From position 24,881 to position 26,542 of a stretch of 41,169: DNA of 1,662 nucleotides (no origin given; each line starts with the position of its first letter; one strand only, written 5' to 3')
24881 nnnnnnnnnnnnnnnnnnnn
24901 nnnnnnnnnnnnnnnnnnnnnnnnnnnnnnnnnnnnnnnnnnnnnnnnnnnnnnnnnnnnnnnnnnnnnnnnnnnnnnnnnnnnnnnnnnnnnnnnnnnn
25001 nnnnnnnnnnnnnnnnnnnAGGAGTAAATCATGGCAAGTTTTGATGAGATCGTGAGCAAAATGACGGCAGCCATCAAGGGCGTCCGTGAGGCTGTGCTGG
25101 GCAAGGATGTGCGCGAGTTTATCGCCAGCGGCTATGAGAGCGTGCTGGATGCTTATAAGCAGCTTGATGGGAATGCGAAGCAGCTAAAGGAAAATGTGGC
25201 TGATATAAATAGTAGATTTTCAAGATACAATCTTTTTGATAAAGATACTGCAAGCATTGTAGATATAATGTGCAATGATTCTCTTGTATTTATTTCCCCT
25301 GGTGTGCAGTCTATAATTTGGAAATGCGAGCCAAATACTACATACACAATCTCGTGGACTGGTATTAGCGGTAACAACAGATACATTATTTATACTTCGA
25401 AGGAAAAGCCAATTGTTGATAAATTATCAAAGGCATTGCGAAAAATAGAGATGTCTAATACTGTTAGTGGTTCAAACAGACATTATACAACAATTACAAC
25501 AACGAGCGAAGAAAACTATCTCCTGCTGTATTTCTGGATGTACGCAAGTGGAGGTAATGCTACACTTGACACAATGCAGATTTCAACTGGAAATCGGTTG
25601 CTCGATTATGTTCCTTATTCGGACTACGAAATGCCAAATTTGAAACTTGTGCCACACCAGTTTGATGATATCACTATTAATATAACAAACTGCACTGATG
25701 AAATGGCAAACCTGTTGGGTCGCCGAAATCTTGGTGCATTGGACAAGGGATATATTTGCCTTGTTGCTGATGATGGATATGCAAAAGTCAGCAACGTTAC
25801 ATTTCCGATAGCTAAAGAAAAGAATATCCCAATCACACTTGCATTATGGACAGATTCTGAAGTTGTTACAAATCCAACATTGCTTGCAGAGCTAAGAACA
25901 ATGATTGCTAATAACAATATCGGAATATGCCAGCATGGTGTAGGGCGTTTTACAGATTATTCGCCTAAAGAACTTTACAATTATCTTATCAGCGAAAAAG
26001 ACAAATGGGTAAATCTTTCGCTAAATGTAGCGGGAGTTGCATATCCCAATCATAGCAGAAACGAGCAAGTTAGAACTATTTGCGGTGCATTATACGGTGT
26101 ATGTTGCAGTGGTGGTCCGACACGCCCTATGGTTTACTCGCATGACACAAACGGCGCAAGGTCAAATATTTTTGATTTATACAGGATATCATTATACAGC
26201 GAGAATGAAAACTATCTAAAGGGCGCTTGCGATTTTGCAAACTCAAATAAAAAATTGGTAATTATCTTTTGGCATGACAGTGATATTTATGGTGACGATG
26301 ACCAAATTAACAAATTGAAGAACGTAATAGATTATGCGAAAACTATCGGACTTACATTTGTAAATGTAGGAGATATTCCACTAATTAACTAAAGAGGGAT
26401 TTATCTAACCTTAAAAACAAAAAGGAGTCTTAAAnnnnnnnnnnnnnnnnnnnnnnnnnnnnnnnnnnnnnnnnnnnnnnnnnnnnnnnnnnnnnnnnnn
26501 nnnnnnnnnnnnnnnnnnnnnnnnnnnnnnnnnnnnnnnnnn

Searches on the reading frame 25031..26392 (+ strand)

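Call 44: search_protein_families(library=pfam, proteins=[window:25031-26392:+], max_evalue=0.01)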
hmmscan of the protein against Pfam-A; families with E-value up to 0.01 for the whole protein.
window:25031-26392:+ (453 aa): 1 family
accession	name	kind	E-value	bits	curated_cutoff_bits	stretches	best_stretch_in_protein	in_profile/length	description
PF15593.11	Imm42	-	0.0088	17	27.2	0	45-125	47-127/162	Immunity protein 42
